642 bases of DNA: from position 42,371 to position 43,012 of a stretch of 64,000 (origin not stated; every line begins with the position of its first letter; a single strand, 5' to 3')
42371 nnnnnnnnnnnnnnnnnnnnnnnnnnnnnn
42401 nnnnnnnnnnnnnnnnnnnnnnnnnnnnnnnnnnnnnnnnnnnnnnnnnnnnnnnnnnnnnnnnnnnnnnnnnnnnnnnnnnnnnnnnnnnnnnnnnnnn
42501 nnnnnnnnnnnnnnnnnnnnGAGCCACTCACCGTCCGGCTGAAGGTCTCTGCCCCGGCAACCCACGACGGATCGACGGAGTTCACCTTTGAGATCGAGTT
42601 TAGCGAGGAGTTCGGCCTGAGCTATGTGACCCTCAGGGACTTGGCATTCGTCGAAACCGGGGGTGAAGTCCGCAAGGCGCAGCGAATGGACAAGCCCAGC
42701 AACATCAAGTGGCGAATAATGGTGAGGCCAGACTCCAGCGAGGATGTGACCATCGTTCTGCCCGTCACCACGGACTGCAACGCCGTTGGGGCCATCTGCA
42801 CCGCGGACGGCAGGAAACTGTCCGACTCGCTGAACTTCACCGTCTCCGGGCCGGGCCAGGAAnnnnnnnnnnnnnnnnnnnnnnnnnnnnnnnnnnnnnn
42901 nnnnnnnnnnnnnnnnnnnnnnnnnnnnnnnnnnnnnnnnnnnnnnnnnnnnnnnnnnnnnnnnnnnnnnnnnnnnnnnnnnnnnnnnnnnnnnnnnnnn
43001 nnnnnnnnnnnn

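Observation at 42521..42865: Conserved ~115-aa C-terminal module with a C-x6-C motif shared by three giant proteins plus one remnant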

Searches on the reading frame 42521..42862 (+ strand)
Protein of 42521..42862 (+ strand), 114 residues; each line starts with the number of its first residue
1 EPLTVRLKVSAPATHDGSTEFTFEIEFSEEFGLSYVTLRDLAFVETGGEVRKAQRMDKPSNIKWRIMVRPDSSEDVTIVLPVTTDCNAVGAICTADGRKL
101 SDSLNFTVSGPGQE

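Call 11: search_protein_families(library=pfam, proteins=[window:42521-42862:+], max_evalue=10)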
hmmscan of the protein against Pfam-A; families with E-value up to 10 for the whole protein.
window:42521-42862:+ (114 aa): 0 families
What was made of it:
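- Closest known: T9SS C-terminal sorting domain. Different: There is no sequence match (call 11).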

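Call 12: search_protein_families(library=ncbifam, proteins=[window:42521-42862:+], max_evalue=0.1)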
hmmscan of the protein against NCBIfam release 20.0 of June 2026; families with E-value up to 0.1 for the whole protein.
window:42521-42862:+ (114 aa): 0 families
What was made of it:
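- On T9SS C-terminal sorting domain (PF18962 / TIGR04183): No Pfam or NCBIfam hit for the module (calls 11, 12).
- No match to Por_Secre_tail or any sorting-signal model (calls 11, 12).
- Tried and rejected: Pfam and NCBIfam scans of the module gave nothing usable (calls 11, 12).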

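Call 14: find_homologous_proteins(query=window:42521-42862:+, max_evalue=0.001)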
Query window:42521-42862:+ (114 aa): 209 proteins with E <= 0.001 among 214 candidates; the best 120 are listed.
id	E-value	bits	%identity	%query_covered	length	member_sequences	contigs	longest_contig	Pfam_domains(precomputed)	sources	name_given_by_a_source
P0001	1.5e-54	201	82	99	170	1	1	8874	-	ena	-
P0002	4.3e-52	193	82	97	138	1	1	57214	-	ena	-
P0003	5.2e-52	193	80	97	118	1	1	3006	-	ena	-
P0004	1.2e-50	188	79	99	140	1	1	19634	-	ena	-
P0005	3.8e-50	187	78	99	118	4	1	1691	-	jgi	jgi:hypothetical protein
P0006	4.2e-50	186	79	97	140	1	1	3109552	-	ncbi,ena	-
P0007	5.6e-50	186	78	97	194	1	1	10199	-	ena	-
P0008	1.6e-49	184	77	99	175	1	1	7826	-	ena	-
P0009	1.6e-48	181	77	99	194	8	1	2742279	-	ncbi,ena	-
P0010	3.4e-48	180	77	98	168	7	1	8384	-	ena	-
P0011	3.7e-48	180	61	96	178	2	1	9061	-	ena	-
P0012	1.8e-47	178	75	97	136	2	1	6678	-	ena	-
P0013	1.9e-47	178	77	97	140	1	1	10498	-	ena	-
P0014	2.1e-47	178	74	98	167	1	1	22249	-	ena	-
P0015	5.7e-47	176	75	97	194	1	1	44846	-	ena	-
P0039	9.8e-42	159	73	98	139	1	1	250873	-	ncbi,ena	-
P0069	1.4e-37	146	65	99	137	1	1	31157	PF19078.7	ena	-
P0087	6.5e-36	141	63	98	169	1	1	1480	PF19078.7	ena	-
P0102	3.7e-34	135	64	89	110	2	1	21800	-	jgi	-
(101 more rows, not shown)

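Call 23: search_solved_structures(query=A1, max_evalue=10, show_alignments=3)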
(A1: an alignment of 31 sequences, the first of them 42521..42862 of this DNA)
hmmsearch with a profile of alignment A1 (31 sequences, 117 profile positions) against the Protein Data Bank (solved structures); distinct sequences matched with E-value up to 10: 0.
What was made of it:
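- Tried and rejected: A profile search of PDB sequences gave no hit at E<=10 (call 23).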

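Call 28: find_related_loci(query=A1, collection=genome_contigs, flank=10000)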
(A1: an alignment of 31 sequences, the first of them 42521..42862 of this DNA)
Query A1 (114 aa) in genome_contigs; peptide patterns used: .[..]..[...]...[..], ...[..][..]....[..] (x = any residue, [..] = any of these).
470 stretches matched a pattern; 440 encode a relative of the query (tblastn E <= 1e-3); the best 80 are kept; 74 distinct loci.
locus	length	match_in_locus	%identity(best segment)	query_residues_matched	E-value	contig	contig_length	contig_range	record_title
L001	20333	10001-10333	84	2-112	3e-62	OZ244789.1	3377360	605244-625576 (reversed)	MAG: Chloroflexota bacterium isolate ab4077b5-c520-4789-84b5-e4883557eec7 genome assembly, chromosome: 1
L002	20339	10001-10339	77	1-113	7e-56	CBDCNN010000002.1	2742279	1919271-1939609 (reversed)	MAG: Dehalococcoidia bacterium isolate f925f4b4-e5cd-4c29-90df-f015b0a4b6e1 genome assembly, contig: contig_2, whole gen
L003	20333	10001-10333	78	2-112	5e-56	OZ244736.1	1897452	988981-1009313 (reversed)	MAG: Dehalococcoidia bacterium isolate 0c2fdd25-49b8-4d48-8c84-d33287bfe51c genome assembly, chromosome: 1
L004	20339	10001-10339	76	1-113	1e-55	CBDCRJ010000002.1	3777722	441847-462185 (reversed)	MAG: Dehalococcoidia bacterium isolate 2d39826d-14c6-4929-8ced-310aa4e6ff2e genome assembly, contig: contig_2, whole gen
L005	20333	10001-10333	77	3-113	5e-55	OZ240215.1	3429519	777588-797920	MAG: Dehalococcoidia bacterium isolate 191162a9-6f6c-41d9-b6bf-8976c5f9f408 genome assembly, chromosome: 1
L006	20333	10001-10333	76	2-112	7e-54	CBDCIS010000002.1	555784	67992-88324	MAG: Dehalococcoidia bacterium isolate 8e13df92-f4f3-4e34-85da-b913360e8956 genome assembly, contig: contig_2, whole gen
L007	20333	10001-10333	76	2-112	6e-54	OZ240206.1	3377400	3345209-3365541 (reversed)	MAG: Dehalococcoidia bacterium isolate 2e453fae-0281-4c22-a0b3-57af5dde5db4 genome assembly, chromosome: 1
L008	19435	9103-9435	76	2-112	9e-54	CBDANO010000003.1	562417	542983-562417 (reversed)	MAG: Dehalococcoidia bacterium isolate 1dff0245-5182-46b0-9be5-142435b856ce genome assembly, contig: contig_3, whole gen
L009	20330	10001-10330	74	3-112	5e-53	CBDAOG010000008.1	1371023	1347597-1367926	MAG: Dehalococcoidia bacterium isolate 0aa05121-dee9-464a-b52f-06bcf9350706 genome assembly, contig: contig_8, whole gen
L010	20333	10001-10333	75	2-112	3e-53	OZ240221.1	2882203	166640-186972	MAG: Dehalococcoidia bacterium isolate 7567415b-4a3e-4746-a007-9ac3d6e47015 genome assembly, chromosome: 1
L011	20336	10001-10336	75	2-113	1e-52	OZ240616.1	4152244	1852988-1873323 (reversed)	MAG: Candidatus Aldehydirespiratoraceae bacterium isolate 1f25ca57-e486-4e0f-9107-43bc41358f04 genome assembly, chromoso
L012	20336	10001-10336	75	2-113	3e-52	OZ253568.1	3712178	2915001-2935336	MAG: Chloroflexota bacterium isolate 9852bf67-dbb6-47f5-b8e9-49414f020392 genome assembly, chromosome: 1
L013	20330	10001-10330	73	2-111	5e-52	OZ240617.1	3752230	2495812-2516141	MAG: Candidatus Aldehydirespiratoraceae bacterium isolate 0b71e67c-702b-47f2-97b2-5742d9223fe1 genome assembly, chromoso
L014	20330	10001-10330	73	2-111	4e-52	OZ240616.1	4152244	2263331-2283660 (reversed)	MAG: Candidatus Aldehydirespiratoraceae bacterium isolate 1f25ca57-e486-4e0f-9107-43bc41358f04 genome assembly, chromoso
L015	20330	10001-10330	74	3-112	4e-52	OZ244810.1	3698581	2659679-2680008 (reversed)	MAG: Dehalococcoidia bacterium isolate 41c7b0a6-756e-404d-987c-16126d27c4c6 genome assembly, chromosome: 1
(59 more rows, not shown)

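Call 30: predict_structure(alignment_id=A1)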
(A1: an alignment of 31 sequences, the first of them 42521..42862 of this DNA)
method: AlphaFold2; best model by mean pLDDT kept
length: 114 residues; sequences in the alignment: 31
mean_pLDDT: 90.6   pTM: 0.80
mean pLDDT of the five models: 90.6, 90.4, 90.1, 90.1, 89.0
residues with pLDDT >= 90: 77; 70-90: 35; 50-70: 2; < 50: 0
segments of 3 or more residues with pLDDT < 50: none
pLDDT, mean of each block of 10 residues (from residue 1): 92 93 94 84 93 89 94 94 89 89 94 69
secondary structure, 60 per line:
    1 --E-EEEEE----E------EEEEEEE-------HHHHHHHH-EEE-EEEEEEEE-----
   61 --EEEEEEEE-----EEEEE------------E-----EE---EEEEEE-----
elements in order: E5-9 E21-27 H35-42 E44-46 E48-55 E63-70 E76-80 E104-109
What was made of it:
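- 42776..42799 (+): C-x6-C loop of copy B (Cys850 to Cys857). The equivalent loops are 49931-49954 in C and 55486-55509 in D. They lie in a long loop between the last two strands of the AF2 model (call 30).
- On Pfam Big_12 (PF19078): AF2 gives pLDDT 90.6, a mainly beta model with seven strands and one short helix (call 30).
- It is mainly beta (seven strands and one short helix), with residues 81-103 as a long loop carrying both Cys (call 30). An Ig-like fold of about the size of a T9SS C-terminal domain (call 30; the size comparison is from general knowledge).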

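Call 31: search_protein_representatives(alignment_id=A1)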
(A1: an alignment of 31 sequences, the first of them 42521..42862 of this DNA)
Query: 31 sequences, 117 profile positions. Proteins with E-value up to 0.001 (for the whole library): 5330; up to 1e-10: 4435; up to 1e-30: 2258. The best 150 are listed.
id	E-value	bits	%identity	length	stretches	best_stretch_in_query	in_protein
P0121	6.5e-265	877.2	-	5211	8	5-116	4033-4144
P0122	1.3e-232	773.0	-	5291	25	8-115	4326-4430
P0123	3.6e-232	771.6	-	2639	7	4-112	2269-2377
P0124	1.3e-208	695.7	-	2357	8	5-112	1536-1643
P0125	1.4e-205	685.9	-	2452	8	5-115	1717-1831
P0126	9.6e-201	670.3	-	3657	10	8-116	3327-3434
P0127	4.3e-200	668.2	-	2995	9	4-116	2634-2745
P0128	5.2e-184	616.3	-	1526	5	5-116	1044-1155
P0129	7.1e-177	593.3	-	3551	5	4-116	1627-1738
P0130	3.2e-176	591.2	-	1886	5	7-116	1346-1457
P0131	4.9e-175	587.4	-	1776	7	4-116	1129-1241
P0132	8.7e-161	541.5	-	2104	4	3-116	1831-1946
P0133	2.4e-159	536.8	-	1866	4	5-116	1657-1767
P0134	2.1e-158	533.8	-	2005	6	7-116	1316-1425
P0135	1.2e-156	528.1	-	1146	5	5-117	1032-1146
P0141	2.4e-146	494.9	-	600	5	6-115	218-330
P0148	1.5e-136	463.3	-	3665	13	8-115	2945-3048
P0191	2.3e-119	407.9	-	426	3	5-116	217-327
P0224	2.3e-108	372.4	-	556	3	6-117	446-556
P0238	2.8e-105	362.5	-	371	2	5-115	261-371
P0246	2.1e-103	356.4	-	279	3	7-115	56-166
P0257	6.3e-102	351.7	-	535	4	4-116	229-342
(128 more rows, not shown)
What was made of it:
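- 5330 representative clusters match at E<=1e-3, and 2258 at E<=1e-30 (call 31). It occurs in long arrays of up to 25 copies (call 31).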

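Call 33: search_protein_families(library=pfam, proteins=[P0141, P0246, P0191, P0069, P0087, P0257, P0238, P0224], max_evalue=1)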
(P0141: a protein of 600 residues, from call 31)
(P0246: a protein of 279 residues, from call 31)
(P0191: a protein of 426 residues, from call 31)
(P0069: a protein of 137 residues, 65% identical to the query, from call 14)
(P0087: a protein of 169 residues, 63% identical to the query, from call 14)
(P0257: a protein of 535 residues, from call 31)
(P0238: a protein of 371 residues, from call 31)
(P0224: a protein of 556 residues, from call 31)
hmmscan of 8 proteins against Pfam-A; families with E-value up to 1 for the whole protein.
P0141 (600 aa): 4 families
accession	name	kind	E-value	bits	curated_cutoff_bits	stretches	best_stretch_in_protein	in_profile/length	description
PF10290.14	YJL171C_Tos1_N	-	0.0044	17.9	27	0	177-217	12-52/63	Cell wall protein YJL171C/Tos1, N-terminal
PF00868.26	Transglut_N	-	0.12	13.2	27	0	464-530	34-103/114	Transglutaminase family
PF00392.27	GntR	-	0.19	11.9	27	0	258-274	30-46/64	Bacterial regulatory proteins, gntR family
PF03413.25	PepSY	-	0.23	12.3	24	0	32-67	8-43/60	Peptidase propeptide and YPEB domain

P0246 (279 aa): 6 families
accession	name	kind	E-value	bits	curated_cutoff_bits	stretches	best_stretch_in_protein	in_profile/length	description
PF24009.1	DUF7323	-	0.0043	17.4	27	0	237-250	24-37/52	Domain of unknown function (DUF7323)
PF18000.7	Top6b_C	-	0.043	14.4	28.6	0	228-255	74-101/111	Type 2 DNA topoisomerase 6 subunit B C-terminal domain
PF06280.18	fn3_5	-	0.06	14.5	27.6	0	226-256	58-88/112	Fn3-like domain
PF25403.1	zf-C2H2_ZFAND2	-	0.08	13.4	27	0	232-255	12-35/40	ZFAND2A/B-like C2H2 zinc finger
PF07759.17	DUF1615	-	0.083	12.5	25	0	187-223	131-170/319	Protein of unknown function (DUF1615)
PF06155.17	GBBH-like_N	-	0.18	13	22.8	0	72-97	6-31/85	Gamma-butyrobetaine hydroxylase-like, N-terminal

P0191 (426 aa): 3 families
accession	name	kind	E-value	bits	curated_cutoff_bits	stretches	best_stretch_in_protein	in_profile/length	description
PF13860.13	FlgD_ig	-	2.1e-12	47.3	27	1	360-414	22-76/79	FlgD Ig-like domain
PF18962.6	Por_Secre_tail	-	0.00055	20.6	27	1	343-422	2-73/75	Secretion system C-terminal sorting domain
PF00868.26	Transglut_N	-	0.064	14.1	27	0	7-81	29-101/114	Transglutaminase family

P0069 (137 aa): 1 family
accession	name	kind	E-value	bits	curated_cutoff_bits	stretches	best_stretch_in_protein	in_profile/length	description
PF19078.6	Big_12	-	2.4e-05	24.9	27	1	29-128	6-98/102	Bacterial Ig-like domain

P0087 (169 aa): 2 families
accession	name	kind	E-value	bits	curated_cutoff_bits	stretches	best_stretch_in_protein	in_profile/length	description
PF19078.6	Big_12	-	1.1e-05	26.1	27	1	59-155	4-97/102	Bacterial Ig-like domain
PF17973.7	bMG10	-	0.15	12.7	26.2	0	100-135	9-47/131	Bacterial Alpha-2-macroglobulin MG10 domain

P0257 (535 aa): 4 families
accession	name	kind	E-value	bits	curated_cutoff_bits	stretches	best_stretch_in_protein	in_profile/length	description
PF03160.20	Calx-beta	-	1.4e-18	67.4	27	1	22-111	23-117/119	Calx-beta domain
PF14200.12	RicinB_lectin_2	-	0.021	15.9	25.6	0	281-314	39-70/89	Ricin-type beta-trefoil lectin domain-like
PF18831.7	LRR_11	-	0.19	11.8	29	0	147-155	4-12/29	Leucine-rich repeat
PF24547.1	DUF7601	-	0.44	11.6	27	0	8-71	3-68/116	Domain of unknown function (DUF7601)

P0238 (371 aa): 2 families
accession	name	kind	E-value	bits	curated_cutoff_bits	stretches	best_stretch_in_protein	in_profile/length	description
PF19944.4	DUF6406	-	0.076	13.7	26.9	0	18-66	15-59/84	Family of unknown function (DUF6406)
PF06280.18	fn3_5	-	0.15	13.2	27.6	0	297-349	33-87/112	Fn3-like domain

P0224 (556 aa): 7 families
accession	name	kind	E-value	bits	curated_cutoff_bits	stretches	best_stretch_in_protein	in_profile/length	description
PF03160.20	Calx-beta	-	1.6e-44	151.2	27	2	87-176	13-109/119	Calx-beta domain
PF16132.11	DUF4843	-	1.4e-07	31.6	34.5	2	110-182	49-121/163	Domain of unknown function (DUF4843)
PF25800.1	FimV_N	-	0.0014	19.2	27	1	104-173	24-93/108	FimV N-terminal domain Ig-like domain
PF07550.17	Shr-like_HID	-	0.011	16.7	22.3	0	360-386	32-60/82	Heme-binding protein Shr-like, Hb-interacting domain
PF21568.3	AIMA-like_N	-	0.024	15.6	27.8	0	250-283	61-94/104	1,3-alpha-isomaltosidase-like, N-terminal domain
PF08522.16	BT_3987-like_N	-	0.11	13.7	25.9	0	128-171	71-114/120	BT_3987-like, N-terminal domain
PF07790.16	Pilin_N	-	0.96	10.8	25.2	0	97-158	24-77/78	Archaeal Type IV pilin, N-terminal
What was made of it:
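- On Pfam Big_12 (PF19078): Homologs P0069 and P0087 score 24.9 and 26.1 bits (call 33).
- Closest known: Pfam PF19078 Big_12. Same: P0069 residues 29-128 align to profile positions 6-98 of 102 (call 33).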

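Call 34: fold_search(model_id=the predicted structure, library=pdb)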
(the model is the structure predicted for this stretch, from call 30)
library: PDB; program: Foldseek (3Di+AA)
matches with E <= 10: 1974; with E <= 0.001: 0
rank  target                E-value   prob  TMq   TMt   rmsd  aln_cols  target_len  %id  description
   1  8q00_A                1.5e-03  1.00  0.49  0.23   4.9       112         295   16  TssM-Ub-PA complex - A USP-like DUB from B. pseudomallei (193-430) reacted with Ub-PA (released 2023-12-13)
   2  4z7a                  5.5e-03  1.00  0.49  0.20   4.8       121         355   16  Structural and biochemical characterization of a non-functionally redundant M. tuberculosis (3,3) L,D-Transpeptidase, Ld (released 2015-09-02)
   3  4zjg                  4.4e-02  0.99  0.50  0.23   5.3       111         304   15  Crystal structure of native alpha-2-macroglobulin from Escherichia coli spanning domains MG0-NIE-MG1. (released 2015-06-10)
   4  9lgg_D                5.4e-02  0.80  0.38  0.22   6.2       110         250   11  Crystal structure of the human MuSK(Ig3_Fz)/L1 peptide complex (released 2025-12-03)
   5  9lgg_B                6.7e-02  0.77  0.38  0.22   6.2       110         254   11  Crystal structure of the human MuSK(Ig3_Fz)/L1 peptide complex (released 2025-12-03)
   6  5gzu_A                7.1e-02  0.97  0.50  0.10   4.8       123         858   12  Crystal Structure of Chitinase ChiW from Paenibacillus sp. str. FPU-7 Reveals a Novel Type of Bacterial Cell-Surface-E (released 2016-12-28)
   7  3mlp_B                7.8e-02  0.25  0.25  0.12  13.6       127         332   10  Early B-cell Factor 1 (Ebf1) bound to DNA (released 2010-12-01)
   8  2n62_MODEL_1_L        8.7e-02  0.90  0.42  0.25   7.1       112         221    9  ddFLN5+110 (released 2016-03-02)
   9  5wb9_H                9.2e-02  0.63  0.34  0.22   5.8       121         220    7  Crystal structure of CD4 binding site antibody N60P23 in complex with HIV-1 clade A/E strain 93TH057 gp120 core (released 2018-05-23)
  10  9dru_H                9.7e-02  0.63  0.34  0.22   6.2       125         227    7  Crystal structure of 04709_4F04 Fab in complex with H1 HA from A/California/04/2009(H1N1) (released 2025-03-19)
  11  2op4_H                9.7e-02  0.38  0.29  0.19   6.5       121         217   12  Crystal Structure of Quorum-Quenching Antibody 1G9 (released 2007-05-15)
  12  6ule_C                1.0e-01  0.60  0.34  0.23   6.0       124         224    7  Crystal structure of 2541 Fab in complex with circumsporozoite protein NANP5 (released 2020-06-10)
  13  6glw_H                1.0e-01  0.60  0.34  0.22   6.1       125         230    7  Structure of galectin-10 in complex with the Fab fragment of a Charcot-Leyden crystal solubilizing antibody, 1D11 (released 2019-06-05)
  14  6lxk_E                1.0e-01  0.60  0.34  0.22   5.7       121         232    7  Crystal structure of Z2B3 D102R Fab in complex with influenza virus neuraminidase from A/Serbia/NS-601/2014 (H1N1) (released 2020-12-02)
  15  7zfr_B                1.1e-01  0.75  0.39  0.28   5.6       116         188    6  Crystal structure of HLA-DP (DPA1*02:01-DPB1*01:01) in complex with a peptide bound in the reverse direction (released 2023-04-12)
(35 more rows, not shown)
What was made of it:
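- Closest known: Pfam PF19078 Big_12. Same: The size is the same, about 100 aa, and the class is the same beta-sandwich (calls 30, 34).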

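Call 36: search_protein_families(library=pfam, alignment_id=A1, max_evalue=1)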
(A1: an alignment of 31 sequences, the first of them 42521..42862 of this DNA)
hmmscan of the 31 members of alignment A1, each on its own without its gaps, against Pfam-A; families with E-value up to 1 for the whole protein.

A. member 1, window:42521-42862:+ (114 aa): 0 families

B. families by the number of members that match (of 31 scanned): 17 families
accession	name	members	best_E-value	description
PF19078.6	Big_12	5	0.00013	Bacterial Ig-like domain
PF06280.18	fn3_5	4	0.036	Fn3-like domain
PF04234.18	CopC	3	0.033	CopC domain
PF10633.15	NPCBM_assoc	2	0.017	NPCBM-associated, NEW3 domain of alpha-galactosidase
PF23822.1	DUF7192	2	0.23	Domain of unknown function (DUF7192)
PF05499.17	DMAP1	2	0.24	DNA methyltransferase 1-associated protein 1 (DMAP1)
PF02441.25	Flavoprotein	1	0.029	Flavoprotein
PF22479.2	Pam3_gp18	1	0.056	Cyanophage baseplate Pam3 plug gp18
PF20396.3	DUF6689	1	0.062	Family of unknown function (DUF6689)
PF05506.17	PLipase_C_C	1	0.065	Bacterial phospholipase C, C-terminal domain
PF14200.12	RicinB_lectin_2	1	0.097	Ricin-type beta-trefoil lectin domain-like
PF19847.4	DUF6322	1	0.1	Family of unknown function (DUF6322)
PF24130.1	DUF7397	1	0.13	Family of unknown function (DUF7397)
PF01273.31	LBP_BPI_CETP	1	0.14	LBP / BPI / CETP family, N-terminal domain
PF08980.16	DUF1883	1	0.16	Domain of unknown function (DUF1883)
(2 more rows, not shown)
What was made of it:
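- On Pfam Big_12 (PF19078): Five of 31 A1 members hit at E<=1, with a best E of 1.3e-4 (call 36).
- Five of 31 members match it at E<=1 (calls 33, 36).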
